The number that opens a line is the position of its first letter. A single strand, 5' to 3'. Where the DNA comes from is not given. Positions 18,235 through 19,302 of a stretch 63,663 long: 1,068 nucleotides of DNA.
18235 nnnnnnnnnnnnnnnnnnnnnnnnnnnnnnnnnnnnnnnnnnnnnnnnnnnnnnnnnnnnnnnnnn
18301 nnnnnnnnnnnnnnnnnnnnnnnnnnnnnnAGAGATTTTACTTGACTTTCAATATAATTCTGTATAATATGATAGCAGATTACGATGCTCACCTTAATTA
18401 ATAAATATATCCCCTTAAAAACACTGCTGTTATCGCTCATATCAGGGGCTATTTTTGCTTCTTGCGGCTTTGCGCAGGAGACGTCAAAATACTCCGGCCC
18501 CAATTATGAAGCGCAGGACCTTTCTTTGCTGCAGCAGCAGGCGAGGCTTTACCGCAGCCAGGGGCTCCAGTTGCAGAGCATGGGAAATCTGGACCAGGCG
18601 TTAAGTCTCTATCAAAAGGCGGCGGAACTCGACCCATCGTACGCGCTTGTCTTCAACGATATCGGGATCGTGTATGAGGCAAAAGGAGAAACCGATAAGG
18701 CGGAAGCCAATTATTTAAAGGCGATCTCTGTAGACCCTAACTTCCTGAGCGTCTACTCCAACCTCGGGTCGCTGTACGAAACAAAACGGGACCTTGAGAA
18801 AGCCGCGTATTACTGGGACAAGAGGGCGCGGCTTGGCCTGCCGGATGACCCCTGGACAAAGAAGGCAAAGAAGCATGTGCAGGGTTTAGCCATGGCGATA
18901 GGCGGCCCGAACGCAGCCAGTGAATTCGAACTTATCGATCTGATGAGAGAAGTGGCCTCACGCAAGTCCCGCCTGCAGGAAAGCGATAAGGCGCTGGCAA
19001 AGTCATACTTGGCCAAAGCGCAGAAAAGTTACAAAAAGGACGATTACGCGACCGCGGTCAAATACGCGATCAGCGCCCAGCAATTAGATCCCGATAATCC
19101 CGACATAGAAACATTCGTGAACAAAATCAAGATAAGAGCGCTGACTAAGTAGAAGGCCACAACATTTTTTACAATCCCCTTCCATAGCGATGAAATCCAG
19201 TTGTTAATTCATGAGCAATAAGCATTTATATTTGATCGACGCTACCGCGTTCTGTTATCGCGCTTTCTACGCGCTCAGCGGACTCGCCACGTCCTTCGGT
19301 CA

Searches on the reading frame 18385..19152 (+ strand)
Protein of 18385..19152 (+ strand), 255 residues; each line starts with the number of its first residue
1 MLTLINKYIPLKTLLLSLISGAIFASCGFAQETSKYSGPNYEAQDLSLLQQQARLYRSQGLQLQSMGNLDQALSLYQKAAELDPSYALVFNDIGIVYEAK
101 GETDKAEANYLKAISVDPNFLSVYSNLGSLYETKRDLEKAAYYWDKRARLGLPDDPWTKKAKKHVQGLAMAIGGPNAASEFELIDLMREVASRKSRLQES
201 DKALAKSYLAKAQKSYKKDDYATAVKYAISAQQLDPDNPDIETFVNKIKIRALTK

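Call 4: search_protein_families(library=pfam, proteins=[window:18385-19152:+], max_evalue=0.1)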
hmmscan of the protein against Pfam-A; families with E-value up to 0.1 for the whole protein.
window:18385-19152:+ (255 aa): 18 families
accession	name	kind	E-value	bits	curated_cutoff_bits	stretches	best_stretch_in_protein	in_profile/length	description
PF00515.34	TPR_1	-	2.9e-19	68.4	27.8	2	87-120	1-34/34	Tetratricopeptide repeat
PF07719.23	TPR_2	-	7e-17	60.5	27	2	53-85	1-33/34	Tetratricopeptide repeat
PF13414.12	TPR_11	-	9.4e-17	60.9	26.8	2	65-101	6-42/42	TPR repeat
PF13181.12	TPR_8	-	7.2e-13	48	25.7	2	91-119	5-33/34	Tetratricopeptide repeat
PF13431.12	TPR_17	-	7.3e-11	41.9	24.4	2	75-108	1-34/34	Tetratricopeptide repeat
PF13424.12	TPR_12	-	4.9e-10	39.9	30.1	1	52-116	2-74/77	Tetratricopeptide repeat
PF13432.12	TPR_16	-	1.8e-09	38.3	32.7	2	60-114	4-58/65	Tetratricopeptide repeat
PF13428.12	TPR_14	-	3.2e-09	37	23.5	1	55-89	3-37/44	Tetratricopeptide repeat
PF14559.12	TPR_19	-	7.1e-09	36.3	25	1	66-119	4-57/68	Tetratricopeptide repeat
PF13176.12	TPR_7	-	7.8e-08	32.3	27.9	0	64-84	10-32/36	Tetratricopeptide repeat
PF13374.12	TPR_10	-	4.3e-05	23.8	27.5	0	63-81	12-30/42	Tetratricopeptide repeat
PF23914.1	TPR_CcmH_CycH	-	6.1e-05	23.3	42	1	65-156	62-156/158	Cytochrome c-type biogenesis protein H TPR domain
PF24575.1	TPR_Slam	-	0.00031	21.6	35.2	1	58-140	20-100/104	Surface lipoprotein assembly modifier, N-terminal TPR repeats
PF24885.1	TPR_NPHP3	-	0.011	15.6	100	1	45-122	91-176/239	Nephrocystin-3 TPR domain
PF13371.12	TPR_9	-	0.012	16.1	35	0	51-85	27-61/73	Tetratricopeptide repeat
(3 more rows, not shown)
